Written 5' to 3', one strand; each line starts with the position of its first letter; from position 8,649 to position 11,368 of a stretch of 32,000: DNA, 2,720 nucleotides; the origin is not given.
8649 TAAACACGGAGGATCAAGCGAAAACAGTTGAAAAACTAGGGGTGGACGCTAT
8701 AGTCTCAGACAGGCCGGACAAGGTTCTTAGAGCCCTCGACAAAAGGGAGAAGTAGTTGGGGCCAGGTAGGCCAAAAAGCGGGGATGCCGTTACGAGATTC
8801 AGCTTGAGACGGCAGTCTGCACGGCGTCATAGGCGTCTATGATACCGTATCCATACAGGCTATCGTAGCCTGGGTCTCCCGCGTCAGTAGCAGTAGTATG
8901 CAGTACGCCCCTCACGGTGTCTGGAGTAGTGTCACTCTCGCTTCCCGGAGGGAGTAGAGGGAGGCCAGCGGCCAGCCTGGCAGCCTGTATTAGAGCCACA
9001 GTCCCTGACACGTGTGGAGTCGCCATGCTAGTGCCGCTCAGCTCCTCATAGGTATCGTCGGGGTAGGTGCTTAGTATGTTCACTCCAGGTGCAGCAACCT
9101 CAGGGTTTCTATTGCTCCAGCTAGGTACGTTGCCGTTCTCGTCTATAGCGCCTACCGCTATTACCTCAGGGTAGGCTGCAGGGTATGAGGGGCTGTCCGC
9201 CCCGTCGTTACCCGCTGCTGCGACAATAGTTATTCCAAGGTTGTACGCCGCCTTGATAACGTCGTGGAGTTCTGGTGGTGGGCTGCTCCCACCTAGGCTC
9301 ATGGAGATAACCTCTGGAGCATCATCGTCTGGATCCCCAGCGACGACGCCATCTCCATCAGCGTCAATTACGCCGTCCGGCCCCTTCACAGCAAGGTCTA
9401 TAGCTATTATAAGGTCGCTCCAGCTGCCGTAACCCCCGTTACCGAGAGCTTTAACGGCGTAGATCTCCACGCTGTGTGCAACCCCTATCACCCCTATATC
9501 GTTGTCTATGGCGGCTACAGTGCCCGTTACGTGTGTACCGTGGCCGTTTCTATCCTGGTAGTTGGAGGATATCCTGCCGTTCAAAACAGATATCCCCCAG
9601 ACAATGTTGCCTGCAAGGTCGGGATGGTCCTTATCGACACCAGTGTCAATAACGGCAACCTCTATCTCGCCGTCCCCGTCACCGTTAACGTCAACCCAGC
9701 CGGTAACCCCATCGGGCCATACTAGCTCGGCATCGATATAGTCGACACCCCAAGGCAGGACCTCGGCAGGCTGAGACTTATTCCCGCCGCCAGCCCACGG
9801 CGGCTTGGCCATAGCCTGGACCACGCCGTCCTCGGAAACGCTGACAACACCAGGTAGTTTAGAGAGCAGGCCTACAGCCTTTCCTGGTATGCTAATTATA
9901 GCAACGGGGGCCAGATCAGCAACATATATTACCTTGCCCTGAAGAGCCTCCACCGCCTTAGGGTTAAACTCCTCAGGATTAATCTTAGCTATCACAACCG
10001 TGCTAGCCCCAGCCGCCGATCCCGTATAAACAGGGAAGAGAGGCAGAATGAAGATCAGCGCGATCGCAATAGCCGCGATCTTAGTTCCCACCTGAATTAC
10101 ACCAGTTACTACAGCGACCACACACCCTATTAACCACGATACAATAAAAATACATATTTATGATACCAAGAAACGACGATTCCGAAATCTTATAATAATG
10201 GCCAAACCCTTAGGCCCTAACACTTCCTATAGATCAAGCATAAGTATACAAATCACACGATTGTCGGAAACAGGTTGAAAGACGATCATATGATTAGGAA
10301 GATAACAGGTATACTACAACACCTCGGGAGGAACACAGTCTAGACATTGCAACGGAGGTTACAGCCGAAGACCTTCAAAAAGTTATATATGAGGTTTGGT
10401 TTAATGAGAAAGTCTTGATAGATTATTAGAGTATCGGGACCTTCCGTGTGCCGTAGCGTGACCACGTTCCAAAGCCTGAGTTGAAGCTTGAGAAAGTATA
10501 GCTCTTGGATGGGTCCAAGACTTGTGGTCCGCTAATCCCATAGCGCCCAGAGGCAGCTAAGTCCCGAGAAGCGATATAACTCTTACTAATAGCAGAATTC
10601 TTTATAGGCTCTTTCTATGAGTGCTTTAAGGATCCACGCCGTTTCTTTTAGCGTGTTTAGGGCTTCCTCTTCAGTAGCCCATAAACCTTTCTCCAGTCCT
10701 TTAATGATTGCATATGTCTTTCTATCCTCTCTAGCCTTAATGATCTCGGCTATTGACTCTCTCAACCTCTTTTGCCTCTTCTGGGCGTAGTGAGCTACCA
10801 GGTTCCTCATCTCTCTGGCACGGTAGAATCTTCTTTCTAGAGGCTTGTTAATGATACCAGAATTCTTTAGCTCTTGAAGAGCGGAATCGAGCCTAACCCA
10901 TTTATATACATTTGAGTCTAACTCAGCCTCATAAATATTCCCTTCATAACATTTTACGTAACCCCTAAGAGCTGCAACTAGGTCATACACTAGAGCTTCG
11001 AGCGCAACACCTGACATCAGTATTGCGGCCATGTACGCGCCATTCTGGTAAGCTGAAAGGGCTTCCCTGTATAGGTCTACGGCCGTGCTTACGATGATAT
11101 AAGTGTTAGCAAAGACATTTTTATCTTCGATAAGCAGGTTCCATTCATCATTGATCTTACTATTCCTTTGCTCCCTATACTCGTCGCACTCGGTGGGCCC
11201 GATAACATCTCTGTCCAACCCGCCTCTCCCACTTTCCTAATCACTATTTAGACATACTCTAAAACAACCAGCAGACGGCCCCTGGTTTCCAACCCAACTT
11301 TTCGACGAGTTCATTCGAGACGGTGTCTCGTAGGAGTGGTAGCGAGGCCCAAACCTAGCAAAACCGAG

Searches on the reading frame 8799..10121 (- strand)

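Call 87: search_protein_families(library=pfam, max_evalue=0.01, proteins=[window:8799-10121:-])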
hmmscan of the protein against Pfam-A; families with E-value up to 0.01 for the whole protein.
window:8799-10121:- (440 aa): 1 family
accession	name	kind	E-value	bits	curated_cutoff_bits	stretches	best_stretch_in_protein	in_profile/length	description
PF00082.27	Peptidase_S8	-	1.5e-55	189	21.8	1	153-426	4-288/288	Subtilase family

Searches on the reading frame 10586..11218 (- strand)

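Call 87: search_protein_families(library=pfam, max_evalue=0.01, proteins=[window:10586-11218:-])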
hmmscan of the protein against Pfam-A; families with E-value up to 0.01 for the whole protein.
window:10586-11218:- (210 aa): 1 family
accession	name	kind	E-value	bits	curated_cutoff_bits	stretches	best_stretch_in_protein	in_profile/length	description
PF13643.11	DUF4145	-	4.2e-06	27.2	23.1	1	52-159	2-86/88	Domain of unknown function (DUF4145)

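Call 100: search_protein_families(library=phrogs, max_evalue=0.001, proteins=[window:10586-11218:-])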
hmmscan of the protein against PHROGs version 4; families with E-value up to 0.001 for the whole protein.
window:10586-11218:- (210 aa): 1 family
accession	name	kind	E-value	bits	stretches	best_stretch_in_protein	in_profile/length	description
phrog_1305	-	DNA, RNA and nucleotide metabolism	8.1e-06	26.4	1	34-160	91-198/226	DNA binding protein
